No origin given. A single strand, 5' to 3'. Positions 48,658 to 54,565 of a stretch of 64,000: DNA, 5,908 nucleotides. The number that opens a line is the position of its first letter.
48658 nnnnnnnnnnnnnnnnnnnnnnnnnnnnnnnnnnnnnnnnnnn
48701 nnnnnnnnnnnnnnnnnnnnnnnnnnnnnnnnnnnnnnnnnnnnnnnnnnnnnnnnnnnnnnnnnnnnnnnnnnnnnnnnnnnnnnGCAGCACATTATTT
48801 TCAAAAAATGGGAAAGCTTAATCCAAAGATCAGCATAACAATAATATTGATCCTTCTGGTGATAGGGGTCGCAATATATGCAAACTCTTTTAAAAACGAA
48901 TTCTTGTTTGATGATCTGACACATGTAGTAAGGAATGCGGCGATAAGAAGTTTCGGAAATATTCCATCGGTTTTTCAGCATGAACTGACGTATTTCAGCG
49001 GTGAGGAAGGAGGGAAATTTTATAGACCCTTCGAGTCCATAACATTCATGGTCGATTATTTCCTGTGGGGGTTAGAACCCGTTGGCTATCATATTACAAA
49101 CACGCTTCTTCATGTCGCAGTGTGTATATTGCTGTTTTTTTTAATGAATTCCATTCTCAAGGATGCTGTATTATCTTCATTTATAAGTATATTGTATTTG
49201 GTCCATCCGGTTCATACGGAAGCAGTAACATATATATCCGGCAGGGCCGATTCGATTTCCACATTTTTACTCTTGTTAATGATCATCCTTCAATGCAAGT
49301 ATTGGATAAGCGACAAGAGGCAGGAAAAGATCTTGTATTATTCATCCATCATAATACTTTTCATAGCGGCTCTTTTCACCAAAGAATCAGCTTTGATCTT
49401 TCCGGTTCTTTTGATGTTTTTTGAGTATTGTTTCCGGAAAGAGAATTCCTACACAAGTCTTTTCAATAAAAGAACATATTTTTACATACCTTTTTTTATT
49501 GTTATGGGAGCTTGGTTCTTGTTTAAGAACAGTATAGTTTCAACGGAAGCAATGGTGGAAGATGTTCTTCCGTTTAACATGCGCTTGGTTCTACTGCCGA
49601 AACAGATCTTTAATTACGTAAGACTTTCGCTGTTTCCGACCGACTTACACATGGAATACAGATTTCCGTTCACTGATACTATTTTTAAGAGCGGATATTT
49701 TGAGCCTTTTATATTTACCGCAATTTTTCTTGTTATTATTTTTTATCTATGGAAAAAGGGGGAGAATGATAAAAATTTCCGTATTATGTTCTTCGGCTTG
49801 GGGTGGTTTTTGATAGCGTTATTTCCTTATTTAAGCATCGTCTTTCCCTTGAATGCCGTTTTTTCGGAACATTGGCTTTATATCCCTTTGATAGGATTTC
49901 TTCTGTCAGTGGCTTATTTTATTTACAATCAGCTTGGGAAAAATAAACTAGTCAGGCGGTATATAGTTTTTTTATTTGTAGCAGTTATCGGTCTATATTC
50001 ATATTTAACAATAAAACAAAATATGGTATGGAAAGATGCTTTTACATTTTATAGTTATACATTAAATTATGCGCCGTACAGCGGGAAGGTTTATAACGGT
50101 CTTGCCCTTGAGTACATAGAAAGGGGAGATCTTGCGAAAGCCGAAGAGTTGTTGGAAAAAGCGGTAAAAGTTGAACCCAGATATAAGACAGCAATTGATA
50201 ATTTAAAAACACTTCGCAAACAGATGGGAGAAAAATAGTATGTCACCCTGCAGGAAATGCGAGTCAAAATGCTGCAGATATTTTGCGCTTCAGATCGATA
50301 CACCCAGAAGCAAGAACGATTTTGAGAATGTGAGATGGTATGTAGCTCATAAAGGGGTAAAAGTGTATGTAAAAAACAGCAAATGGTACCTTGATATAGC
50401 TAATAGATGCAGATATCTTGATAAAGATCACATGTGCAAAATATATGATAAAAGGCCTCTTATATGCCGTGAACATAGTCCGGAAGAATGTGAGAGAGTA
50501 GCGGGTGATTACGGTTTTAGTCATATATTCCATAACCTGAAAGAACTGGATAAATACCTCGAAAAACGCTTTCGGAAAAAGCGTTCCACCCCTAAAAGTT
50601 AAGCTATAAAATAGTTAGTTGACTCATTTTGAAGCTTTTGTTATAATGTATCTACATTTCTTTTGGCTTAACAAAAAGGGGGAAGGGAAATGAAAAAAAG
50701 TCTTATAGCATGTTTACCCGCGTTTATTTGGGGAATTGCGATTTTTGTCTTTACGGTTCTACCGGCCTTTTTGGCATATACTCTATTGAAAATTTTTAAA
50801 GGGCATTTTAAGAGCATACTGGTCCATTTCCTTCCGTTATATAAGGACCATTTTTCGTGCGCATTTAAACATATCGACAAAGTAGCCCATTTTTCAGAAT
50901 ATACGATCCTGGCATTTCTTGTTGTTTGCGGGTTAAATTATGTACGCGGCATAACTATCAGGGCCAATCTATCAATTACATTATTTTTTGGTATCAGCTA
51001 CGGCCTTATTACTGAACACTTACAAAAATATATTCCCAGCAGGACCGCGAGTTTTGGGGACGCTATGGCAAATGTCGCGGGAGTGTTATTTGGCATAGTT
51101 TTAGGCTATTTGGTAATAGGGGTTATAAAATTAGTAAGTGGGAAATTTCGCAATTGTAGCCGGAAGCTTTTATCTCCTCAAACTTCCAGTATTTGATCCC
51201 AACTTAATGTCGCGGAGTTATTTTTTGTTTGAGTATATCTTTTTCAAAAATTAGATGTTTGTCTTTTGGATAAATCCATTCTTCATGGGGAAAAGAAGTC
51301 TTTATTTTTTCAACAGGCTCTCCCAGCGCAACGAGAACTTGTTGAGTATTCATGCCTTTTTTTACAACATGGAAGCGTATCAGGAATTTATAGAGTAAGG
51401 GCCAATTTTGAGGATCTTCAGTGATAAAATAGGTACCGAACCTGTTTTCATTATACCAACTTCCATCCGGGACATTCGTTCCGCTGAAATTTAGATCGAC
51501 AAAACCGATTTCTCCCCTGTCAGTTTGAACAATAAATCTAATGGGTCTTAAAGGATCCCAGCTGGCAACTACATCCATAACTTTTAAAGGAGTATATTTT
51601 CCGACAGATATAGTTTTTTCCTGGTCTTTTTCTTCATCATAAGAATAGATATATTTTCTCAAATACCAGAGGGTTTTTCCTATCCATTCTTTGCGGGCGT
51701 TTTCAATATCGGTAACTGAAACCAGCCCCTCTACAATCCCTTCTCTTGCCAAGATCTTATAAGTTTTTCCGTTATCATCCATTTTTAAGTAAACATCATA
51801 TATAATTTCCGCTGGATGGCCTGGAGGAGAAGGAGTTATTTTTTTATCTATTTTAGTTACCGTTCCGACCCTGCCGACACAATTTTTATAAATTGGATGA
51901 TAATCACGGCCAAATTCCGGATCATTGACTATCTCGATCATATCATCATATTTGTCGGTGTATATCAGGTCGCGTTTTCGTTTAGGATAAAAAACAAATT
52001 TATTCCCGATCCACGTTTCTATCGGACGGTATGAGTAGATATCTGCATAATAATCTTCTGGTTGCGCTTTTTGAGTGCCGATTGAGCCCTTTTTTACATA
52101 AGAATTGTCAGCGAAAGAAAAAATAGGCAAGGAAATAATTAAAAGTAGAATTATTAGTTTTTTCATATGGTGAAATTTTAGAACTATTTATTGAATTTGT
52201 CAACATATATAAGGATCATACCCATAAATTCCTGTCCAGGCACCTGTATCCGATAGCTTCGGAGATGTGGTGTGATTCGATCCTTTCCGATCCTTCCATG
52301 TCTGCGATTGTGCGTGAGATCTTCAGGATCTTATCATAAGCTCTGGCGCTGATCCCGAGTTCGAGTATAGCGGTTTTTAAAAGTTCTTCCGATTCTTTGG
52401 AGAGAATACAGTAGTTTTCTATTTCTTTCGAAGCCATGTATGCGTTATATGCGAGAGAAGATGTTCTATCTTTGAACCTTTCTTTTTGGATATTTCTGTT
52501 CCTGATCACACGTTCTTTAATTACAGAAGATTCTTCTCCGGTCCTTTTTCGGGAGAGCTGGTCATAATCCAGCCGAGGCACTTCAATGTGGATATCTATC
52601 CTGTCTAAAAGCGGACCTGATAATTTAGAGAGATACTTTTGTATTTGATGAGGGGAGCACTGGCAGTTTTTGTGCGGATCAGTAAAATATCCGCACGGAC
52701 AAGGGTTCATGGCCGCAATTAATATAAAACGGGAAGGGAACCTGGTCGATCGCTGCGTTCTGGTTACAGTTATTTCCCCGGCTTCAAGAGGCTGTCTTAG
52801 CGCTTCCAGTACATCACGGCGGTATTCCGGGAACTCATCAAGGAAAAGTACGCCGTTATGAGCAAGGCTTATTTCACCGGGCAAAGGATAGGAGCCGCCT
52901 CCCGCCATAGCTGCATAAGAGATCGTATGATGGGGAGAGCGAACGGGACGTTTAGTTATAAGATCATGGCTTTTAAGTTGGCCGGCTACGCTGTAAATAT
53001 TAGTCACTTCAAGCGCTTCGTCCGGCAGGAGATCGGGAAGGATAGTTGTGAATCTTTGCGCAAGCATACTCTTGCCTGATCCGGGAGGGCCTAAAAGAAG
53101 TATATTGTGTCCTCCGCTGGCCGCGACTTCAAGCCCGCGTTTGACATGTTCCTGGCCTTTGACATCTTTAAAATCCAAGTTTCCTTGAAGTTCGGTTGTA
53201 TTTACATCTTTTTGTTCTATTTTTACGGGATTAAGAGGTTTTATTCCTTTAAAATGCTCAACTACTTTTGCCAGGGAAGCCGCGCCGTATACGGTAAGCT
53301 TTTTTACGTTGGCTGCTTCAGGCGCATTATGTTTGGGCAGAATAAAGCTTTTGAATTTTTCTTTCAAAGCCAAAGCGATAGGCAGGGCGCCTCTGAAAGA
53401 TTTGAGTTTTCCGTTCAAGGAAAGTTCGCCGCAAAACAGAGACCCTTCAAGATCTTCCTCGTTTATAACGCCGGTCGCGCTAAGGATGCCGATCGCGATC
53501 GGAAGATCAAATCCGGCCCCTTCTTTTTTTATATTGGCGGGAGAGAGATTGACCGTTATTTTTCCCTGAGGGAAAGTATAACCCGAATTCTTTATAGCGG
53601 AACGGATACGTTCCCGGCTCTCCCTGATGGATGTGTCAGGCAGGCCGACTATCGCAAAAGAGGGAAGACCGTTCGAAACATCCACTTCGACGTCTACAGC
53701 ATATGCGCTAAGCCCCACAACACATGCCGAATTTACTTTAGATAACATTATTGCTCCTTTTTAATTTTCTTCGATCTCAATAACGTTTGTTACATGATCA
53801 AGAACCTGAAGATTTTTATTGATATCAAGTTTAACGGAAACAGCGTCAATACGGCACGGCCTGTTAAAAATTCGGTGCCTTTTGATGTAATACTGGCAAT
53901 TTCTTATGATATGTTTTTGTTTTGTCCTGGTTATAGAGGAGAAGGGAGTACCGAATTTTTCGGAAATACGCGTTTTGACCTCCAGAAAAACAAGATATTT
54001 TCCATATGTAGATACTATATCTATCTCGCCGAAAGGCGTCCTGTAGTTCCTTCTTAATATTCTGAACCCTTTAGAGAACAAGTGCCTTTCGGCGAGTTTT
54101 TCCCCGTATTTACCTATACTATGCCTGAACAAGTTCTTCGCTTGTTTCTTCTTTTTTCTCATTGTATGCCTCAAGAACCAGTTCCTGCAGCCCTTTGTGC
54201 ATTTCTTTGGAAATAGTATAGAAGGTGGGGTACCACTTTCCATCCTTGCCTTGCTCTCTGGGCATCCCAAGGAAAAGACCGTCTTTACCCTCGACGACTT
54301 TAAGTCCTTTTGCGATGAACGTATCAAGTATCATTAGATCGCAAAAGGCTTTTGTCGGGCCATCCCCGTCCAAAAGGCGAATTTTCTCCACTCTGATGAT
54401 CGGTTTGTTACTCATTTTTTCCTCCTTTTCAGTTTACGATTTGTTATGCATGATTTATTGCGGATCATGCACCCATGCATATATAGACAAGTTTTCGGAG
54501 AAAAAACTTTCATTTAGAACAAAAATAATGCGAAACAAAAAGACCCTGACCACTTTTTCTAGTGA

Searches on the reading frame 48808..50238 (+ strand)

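Call 60: search_protein_families(library=pfam, proteins=[window:48808-50238:+], max_evalue=0.0001)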
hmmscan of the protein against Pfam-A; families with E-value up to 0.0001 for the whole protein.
window:48808-50238:+ (476 aa): 2 families
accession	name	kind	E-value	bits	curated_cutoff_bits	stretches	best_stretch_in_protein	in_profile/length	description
PF00515.34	TPR_1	-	3.6e-05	23.8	27.8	1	427-459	2-34/34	Tetratricopeptide repeat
PF07719.23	TPR_2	-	7.2e-05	23.1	27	0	427-458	2-33/34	Tetratricopeptide repeat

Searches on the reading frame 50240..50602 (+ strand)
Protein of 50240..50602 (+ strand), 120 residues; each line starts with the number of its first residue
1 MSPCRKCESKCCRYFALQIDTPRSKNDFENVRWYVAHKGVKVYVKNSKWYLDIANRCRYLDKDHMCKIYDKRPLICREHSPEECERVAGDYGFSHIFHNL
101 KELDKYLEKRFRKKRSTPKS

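Call 60: search_protein_families(library=pfam, proteins=[window:50240-50602:+], max_evalue=0.0001)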
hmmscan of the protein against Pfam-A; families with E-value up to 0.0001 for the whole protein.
window:50240-50602:+ (120 aa): 1 family
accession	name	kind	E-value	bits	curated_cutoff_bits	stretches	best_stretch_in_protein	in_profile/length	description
PF03692.20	CxxCxxCC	-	4.8e-09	37.2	23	1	3-80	1-70/85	Putative zinc- or iron-chelating domain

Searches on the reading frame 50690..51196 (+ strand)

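Call 60: search_protein_families(library=pfam, proteins=[window:50690-51196:+], max_evalue=0.0001)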
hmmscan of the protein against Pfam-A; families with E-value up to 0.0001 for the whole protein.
window:50690-51196:+ (168 aa): 1 family
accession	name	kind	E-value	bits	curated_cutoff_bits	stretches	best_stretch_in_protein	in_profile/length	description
PF04892.17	VanZ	-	6.8e-09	36.8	30.1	1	16-141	6-124/126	VanZ like family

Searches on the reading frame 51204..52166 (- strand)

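Call 8: search_protein_families(library=pfam, proteins=[window:51204-52166:-], max_evalue=0.01)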
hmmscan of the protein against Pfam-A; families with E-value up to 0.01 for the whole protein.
window:51204-52166:- (320 aa): 1 family
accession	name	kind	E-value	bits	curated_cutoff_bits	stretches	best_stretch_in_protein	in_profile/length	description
PF04355.18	BamE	-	0.0022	18.2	23.2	0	268-300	12-42/71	Outer membrane protein assembly factor BamE domain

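Call 9: search_protein_families(library=ncbifam, proteins=[window:51204-52166:-], max_evalue=0.01)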
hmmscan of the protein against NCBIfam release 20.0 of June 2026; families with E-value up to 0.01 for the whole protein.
window:51204-52166:- (320 aa): 0 families

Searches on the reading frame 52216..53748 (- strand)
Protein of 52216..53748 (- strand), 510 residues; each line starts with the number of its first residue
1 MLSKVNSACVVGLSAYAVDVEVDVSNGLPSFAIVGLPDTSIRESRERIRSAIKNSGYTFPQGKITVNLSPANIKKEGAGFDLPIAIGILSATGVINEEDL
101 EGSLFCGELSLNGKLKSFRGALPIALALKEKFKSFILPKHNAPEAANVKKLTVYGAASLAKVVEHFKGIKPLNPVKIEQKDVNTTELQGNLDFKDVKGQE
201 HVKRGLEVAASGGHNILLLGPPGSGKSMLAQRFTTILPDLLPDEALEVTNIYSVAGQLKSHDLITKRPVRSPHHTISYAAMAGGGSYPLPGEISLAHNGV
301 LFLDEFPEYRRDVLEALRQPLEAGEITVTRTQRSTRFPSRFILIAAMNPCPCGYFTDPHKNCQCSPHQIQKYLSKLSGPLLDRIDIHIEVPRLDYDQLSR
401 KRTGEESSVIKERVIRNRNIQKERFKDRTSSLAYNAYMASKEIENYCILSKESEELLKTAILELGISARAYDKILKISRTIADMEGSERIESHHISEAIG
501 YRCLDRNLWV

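Call 8: search_protein_families(library=pfam, proteins=[window:52216-53748:-], max_evalue=0.01)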
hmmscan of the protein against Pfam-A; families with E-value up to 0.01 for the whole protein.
window:52216-53748:- (510 aa): 12 families
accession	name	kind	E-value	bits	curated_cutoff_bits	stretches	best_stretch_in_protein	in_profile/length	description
PF01078.27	Mg_chelatase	-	1.2e-94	315.9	20.3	1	192-397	1-206/207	Magnesium chelatase, subunit ChlI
PF13541.12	ChlI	-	4.9e-47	159.2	27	1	20-141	1-121/121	Subunit ChlI of Mg-chelatase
PF13335.12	Mg_chelatase_C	-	2e-30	105.6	26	1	404-502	1-94/94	Magnesium chelatase, subunit ChlI C-terminal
PF07728.20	AAA_5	-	8.1e-12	45.8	22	1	215-351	1-125/139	AAA domain (dynein-related subfamily)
PF00493.29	MCM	-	2.9e-08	33.5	23.3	1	209-357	53-180/224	MCM P-loop domain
PF00158.32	Sigma54_activat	-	4.3e-05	23.7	20.2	0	290-342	86-138/168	Sigma-54 interaction domain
PF13191.12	AAA_16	-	0.00017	22.5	32.6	1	206-240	16-51/167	AAA ATPase domain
PF14532.12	Sigma54_activ_2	-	0.0021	18.7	25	0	202-233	10-41/138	Sigma-54 interaction domain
PF13401.12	AAA_22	-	0.0024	18.6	27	0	214-242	6-33/130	AAA domain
PF20030.5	bpMoxR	-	0.0032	17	27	0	198-237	16-55/205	MoxR domain in the MoxR-vWA-beta-propeller ternary systems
PF07724.20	AAA_2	-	0.0042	17.6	27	0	215-337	5-114/166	AAA domain (Cdc48 subfamily)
PF00004.35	AAA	-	0.0068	17.3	21.2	0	216-237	1-22/131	ATPase family associated with various cellular activities (AAA)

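Call 9: search_protein_families(library=ncbifam, proteins=[window:52216-53748:-], max_evalue=0.01)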
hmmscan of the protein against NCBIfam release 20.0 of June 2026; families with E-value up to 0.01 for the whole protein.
window:52216-53748:- (510 aa): 16 families
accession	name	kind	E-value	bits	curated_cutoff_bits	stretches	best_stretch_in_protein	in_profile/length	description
TIGR00368.1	TIGR00368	hypoth_equivalog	1.5e-191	637.4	362.4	1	6-502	2-499/499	YifB family Mg chelatase-like AAA ATPase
NF007365.0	PRK09862.1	equivalog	3.6e-144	481.1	530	1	2-508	3-498/506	YifB family Mg chelatase-like AAA ATPase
TIGR02442.1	Cob-chelat-sub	hypoth_equivalog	5.6e-10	38.3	779.45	1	280-349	110-179/641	putative cobaltochelatase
TIGR00764.1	lon_rel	equivalog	4.3e-08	32.2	516.6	1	195-248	19-68/608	ATP-dependent protease LonB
TIGR02902.1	spore_lonB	equivalog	1.2e-07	30.7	723.3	0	41-164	405-528/531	ATP-dependent protease LonB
NF038308.1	RNA_repair_RtcR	equivalog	4.5e-06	25.8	650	0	182-232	173-223/530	RNA repair transcriptional activator RtcR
TIGR02031.1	BchD-ChlD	equivalog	3.5e-05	22.7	499.55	1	290-350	84-144/608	magnesium chelatase ATPase subunit D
TIGR02030.1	BchI-ChlI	equivalog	0.00021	20.6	466.95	1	289-349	123-183/337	magnesium chelatase ATPase subunit I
TIGR02903.1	spore_lon_C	equivalog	0.00046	18.8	678.8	0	184-309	144-277/615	Lon family ATP-dependent protease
TIGR00416.1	sms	equivalog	0.0006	18.7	403.05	1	73-162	366-453/454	DNA repair protein RadA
TIGR03922.1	T7SS_EccA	equivalog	0.0009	17.9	466.65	1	202-237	302-336/557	type VII secretion AAA-ATPase EccA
NF003451.0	PRK05022.1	equivalog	0.0012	17.7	476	0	167-232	163-232/512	nitric oxide reductase transcriptional regulator NorR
TIGR02868.1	CydC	equivalog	0.0017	17.1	329.05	1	197-253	345-401/530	thiol reductant ABC exporter subunit CydC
TIGR02928.1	TIGR02928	subfamily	0.004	16.1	181.3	0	213-258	40-85/366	orc1/cdc6 family replication initiation protein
NF000868.0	PRK00080.1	equivalog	0.0045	15.9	282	0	192-231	23-69/330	Holliday junction branch migration DNA helicase RuvB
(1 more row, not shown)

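Call 17: find_encoding_contigs(protein=window:52216-53748:-, flank=3000, max_places=4)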
Protein window:52216-53748:- (510 aa): no gene with exactly this product is on record in the collection.

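Call 27: find_homologous_proteins(query=window:52216-53748:-, max_evalue=1e-50)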
Query window:52216-53748:- (510 aa): 8000 proteins with E <= 1e-50 among 8000 candidates; the best 120 are listed.
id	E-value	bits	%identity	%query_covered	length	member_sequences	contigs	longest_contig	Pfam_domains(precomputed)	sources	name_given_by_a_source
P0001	0.0e+0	1123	98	100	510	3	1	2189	PF13335.13,PF00493.30,PF07728.21,PF01078.28,PF13541.13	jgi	-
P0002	2.2e-264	896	76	100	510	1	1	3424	PF13335.13,PF00493.30,PF07728.21,PF01078.28,PF13541.13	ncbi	ncbi:MAG: YifB family Mg chelatase-like AAA ATPase [Candidatus Omnitrophota bacterium]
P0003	1.4e-262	890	76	100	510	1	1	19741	PF13335.13,PF00493.30,PF07728.21,PF01078.28,PF13541.13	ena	-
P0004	5.1e-261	884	75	100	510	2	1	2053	PF00158.33,PF13335.13,PF00493.30,PF07728.21,PF01078.28,PF13541.13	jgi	-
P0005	8.2e-261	884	75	100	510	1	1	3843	PF00158.33,PF13335.13,PF00493.30,PF07728.21,PF01078.28,PF13541.13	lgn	-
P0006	1.7e-258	876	75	100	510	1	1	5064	PF00158.33,PF13335.13,PF00493.30,PF07728.21,PF01078.28,PF13541.13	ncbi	-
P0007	1.1e-257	874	76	100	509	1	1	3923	PF13335.13,PF00493.30,PF07728.21,PF01078.28,PF13541.13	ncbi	ncbi:MAG: YifB family Mg chelatase-like AAA ATPase [Candidatus Omnitrophota bacterium]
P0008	1.5e-256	870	75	100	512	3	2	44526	PF13335.13,PF00493.30,PF07728.21,PF01078.28,PF13541.13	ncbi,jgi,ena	-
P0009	3.7e-255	865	75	100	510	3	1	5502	PF00158.33,PF13335.13,PF00493.30,PF07728.21,PF01078.28,PF13541.13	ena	-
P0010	4.4e-255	865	75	100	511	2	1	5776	PF00158.33,PF13335.13,PF00493.30,PF07728.21,PF01078.28,PF13541.13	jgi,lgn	-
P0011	6.1e-253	858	73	100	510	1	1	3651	PF00158.33,PF13335.13,PF00493.30,PF07728.21,PF01078.28,PF13541.13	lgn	-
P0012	8.2e-253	857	73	100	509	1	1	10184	PF00158.33,PF13335.13,PF00493.30,PF07728.21,PF01078.28,PF13541.13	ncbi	ncbi:MAG: YifB family Mg chelatase-like AAA ATPase [Candidatus Omnitrophota bacterium]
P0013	7.2e-252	854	74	98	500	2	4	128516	PF00158.33,PF13335.13,PF00493.30,PF07728.21,PF01078.28,PF13541.13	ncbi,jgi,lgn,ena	-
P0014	8.4e-252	854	74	100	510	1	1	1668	PF00158.33,PF13335.13,PF00493.30,PF07728.21,PF01078.28,PF13541.13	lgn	-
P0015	3.4e-251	852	72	100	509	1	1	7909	PF13335.13,PF00493.30,PF07728.21,PF01078.28,PF13541.13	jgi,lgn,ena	-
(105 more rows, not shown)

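Call 29: find_encoding_contigs(protein=P0003, flank=10000, max_places=2)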
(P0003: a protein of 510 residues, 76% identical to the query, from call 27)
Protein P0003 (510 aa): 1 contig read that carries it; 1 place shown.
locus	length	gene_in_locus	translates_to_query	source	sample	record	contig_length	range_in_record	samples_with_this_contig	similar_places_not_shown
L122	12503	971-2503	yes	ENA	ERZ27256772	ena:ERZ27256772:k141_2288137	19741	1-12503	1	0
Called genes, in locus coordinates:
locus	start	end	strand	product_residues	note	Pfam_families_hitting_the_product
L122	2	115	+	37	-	?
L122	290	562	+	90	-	PF04026:SpoVG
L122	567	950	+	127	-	PF02021:UPF0102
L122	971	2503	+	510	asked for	PF13541:ChlI, PF01078:Mg_chelatase, PF00493:MCM (weak), PF07728:AAA_5, PF13335:Mg_chelatase_C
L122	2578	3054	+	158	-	PF01797:Y1_Tnp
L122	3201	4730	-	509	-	PF20154:LNT_N, PF00795:CN_hydrolase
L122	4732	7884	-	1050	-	PF00270:DEAD (faint), PF07517:SecA_DEAD, PF01043:SecA_PP_bind, PF21090:P-loop_SecA, PF07516:SecA_SW, PF02810:SEC-C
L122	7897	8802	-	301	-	PF03462:PCRF, PF00472:RF-1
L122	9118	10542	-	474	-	PF01541:GIY-YIG (weak), PF27096:UvrC_M, PF08459:UvrC_RNaseH_dom, PF14520:HHH_5 (weak)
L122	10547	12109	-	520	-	PF03023:MurJ, PF01554:MatE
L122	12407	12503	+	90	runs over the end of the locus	PF01649:Ribosomal_S20p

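Call 30: find_encoding_contigs(protein=P0008, flank=10000, max_places=2)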
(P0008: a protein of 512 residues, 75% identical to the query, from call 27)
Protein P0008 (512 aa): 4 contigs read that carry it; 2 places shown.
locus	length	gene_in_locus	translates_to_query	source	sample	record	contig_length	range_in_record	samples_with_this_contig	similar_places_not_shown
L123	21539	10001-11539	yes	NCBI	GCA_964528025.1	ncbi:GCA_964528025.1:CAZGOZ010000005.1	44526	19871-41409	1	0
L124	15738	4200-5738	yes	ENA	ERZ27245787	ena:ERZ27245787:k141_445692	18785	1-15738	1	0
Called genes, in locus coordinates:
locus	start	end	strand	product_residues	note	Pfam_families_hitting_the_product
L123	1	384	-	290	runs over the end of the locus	PF01063:Aminotran_4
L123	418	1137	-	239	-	PF00005:ABC_tran, PF13304:AAA_21 (faint)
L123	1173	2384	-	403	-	PF12704:MacB_PCD, PF02687:FtsX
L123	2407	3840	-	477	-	PF01336:tRNA_anti-codon, PF00152:tRNA-synt_2, PF01409:tRNA-synt_2d (faint)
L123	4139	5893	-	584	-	PF01653:DNA_ligase_aden, PF09414:RNA_ligase (faint), PF03120:OB_DNA_ligase, PF03119:DNA_ligase_ZBD (weak), PF12826:HHH_2, PF14520:HHH_5, PF00533:BRCT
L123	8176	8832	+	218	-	PF08281:Sigma70_r4_2 (weak)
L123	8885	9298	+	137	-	PF13490:zf-HC2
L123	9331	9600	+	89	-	PF04026:SpoVG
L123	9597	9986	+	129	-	PF02021:UPF0102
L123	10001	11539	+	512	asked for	PF13541:ChlI, PF00493:MCM (weak), PF01078:Mg_chelatase, PF07728:AAA_5, PF13335:Mg_chelatase_C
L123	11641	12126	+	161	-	PF01797:Y1_Tnp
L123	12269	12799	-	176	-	-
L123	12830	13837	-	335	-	PF00515:TPR_1 (faint), PF13180:PDZ_2 (weak), PF00595:PDZ, PF17820:PDZ_6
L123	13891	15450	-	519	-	PF20154:LNT_N, PF00795:CN_hydrolase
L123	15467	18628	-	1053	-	PF07517:SecA_DEAD, PF00270:DEAD (weak), PF01043:SecA_PP_bind, PF21090:P-loop_SecA, PF07516:SecA_SW, PF02810:SEC-C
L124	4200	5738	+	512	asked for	PF13541:ChlI, PF00493:MCM (weak), PF01078:Mg_chelatase, PF07728:AAA_5, PF13335:Mg_chelatase_C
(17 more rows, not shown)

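Call 31: find_encoding_contigs(protein=P0013, flank=10000, max_places=2)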
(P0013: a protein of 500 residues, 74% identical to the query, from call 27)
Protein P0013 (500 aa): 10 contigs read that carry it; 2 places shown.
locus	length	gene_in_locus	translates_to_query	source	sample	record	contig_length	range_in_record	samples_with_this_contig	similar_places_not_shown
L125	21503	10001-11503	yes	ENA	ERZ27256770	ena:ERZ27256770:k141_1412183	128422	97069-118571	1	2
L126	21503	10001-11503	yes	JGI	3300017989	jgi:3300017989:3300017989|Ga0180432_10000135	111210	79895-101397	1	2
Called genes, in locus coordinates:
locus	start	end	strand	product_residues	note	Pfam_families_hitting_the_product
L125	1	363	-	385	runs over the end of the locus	PF12704:MacB_PCD, PF02687:FtsX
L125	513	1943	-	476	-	PF01336:tRNA_anti-codon, PF00152:tRNA-synt_2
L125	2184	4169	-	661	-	PF22745:Nlig-Ia, PF01653:DNA_ligase_aden, PF03120:OB_DNA_ligase, PF03119:DNA_ligase_ZBD (weak), PF12826:HHH_2, PF14520:HHH_5 (weak), PF00533:BRCT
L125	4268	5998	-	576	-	PF14716:HHH_8, PF14520:HHH_5 (weak), PF14791:DNA_pol_B_thumb, PF02811:PHP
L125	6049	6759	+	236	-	PF01522:Polysacc_deac_1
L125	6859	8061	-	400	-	PF00072:Response_reg, PF00990:GGDEF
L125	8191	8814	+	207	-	PF08281:Sigma70_r4_2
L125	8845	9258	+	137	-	-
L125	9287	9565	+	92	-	PF04026:SpoVG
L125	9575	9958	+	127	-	PF01939:NucS_C (faint), PF02021:UPF0102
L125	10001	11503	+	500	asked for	PF13541:ChlI, PF00493:MCM (weak), PF00158:Sigma54_activat (faint), PF01078:Mg_chelatase, PF07728:AAA_5, PF13335:Mg_chelatase_C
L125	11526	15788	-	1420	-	PF13188:PAS_8 (faint), PF13426:PAS_9 (faint), PF00989:PAS (faint)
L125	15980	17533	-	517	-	PF20154:LNT_N, PF00795:CN_hydrolase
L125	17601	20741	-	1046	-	PF07517:SecA_DEAD, PF00270:DEAD (weak), PF01043:SecA_PP_bind, PF21090:P-loop_SecA, PF07516:SecA_SW, PF02810:SEC-C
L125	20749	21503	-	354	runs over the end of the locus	PF03462:PCRF, PF00472:RF-1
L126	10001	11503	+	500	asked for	PF13541:ChlI, PF00493:MCM (weak), PF00158:Sigma54_activat (faint), PF01078:Mg_chelatase, PF07728:AAA_5, PF13335:Mg_chelatase_C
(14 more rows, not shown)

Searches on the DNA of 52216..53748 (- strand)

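Call 37: search_rna_families(sources=[L121, L119, L120, L122, L123, L125], threshold=gathering)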
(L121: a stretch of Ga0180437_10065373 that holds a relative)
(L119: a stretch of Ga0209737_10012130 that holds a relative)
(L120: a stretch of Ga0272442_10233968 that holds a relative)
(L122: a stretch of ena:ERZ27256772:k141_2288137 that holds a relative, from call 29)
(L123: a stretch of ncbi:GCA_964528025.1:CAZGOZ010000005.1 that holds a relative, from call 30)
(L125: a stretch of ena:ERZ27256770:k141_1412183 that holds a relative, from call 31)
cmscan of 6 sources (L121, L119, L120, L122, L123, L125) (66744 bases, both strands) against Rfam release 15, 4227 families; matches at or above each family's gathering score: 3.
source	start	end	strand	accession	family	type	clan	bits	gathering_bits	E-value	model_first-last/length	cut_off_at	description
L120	877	966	-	RF01051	c-di-GMP-I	Cis-reg; riboswitch;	CL00126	72.4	35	3.1e-12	1-87/87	no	c-di-GMP-I riboswitch aptamer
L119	5030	5136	+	RF01051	c-di-GMP-I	Cis-reg; riboswitch;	CL00126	69.8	35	1.3e-11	1-87/87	no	c-di-GMP-I riboswitch aptamer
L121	2489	2575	+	RF01051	c-di-GMP-I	Cis-reg; riboswitch;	CL00126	51.7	35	3.5e-07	1-87/87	no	c-di-GMP-I riboswitch aptamer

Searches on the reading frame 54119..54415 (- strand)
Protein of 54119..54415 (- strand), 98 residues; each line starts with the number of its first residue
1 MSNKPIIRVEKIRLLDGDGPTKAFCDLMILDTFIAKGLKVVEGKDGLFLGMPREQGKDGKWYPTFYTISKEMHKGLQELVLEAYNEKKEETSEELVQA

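Call 60: search_protein_families(library=pfam, proteins=[window:54119-54415:-], max_evalue=0.0001)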
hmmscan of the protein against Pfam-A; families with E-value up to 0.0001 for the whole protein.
window:54119-54415:- (98 aa): 1 family
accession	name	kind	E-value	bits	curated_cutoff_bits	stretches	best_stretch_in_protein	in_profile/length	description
PF04026.17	SpoVG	-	9.9e-17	61.3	29.6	1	11-86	7-82/82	SpoVG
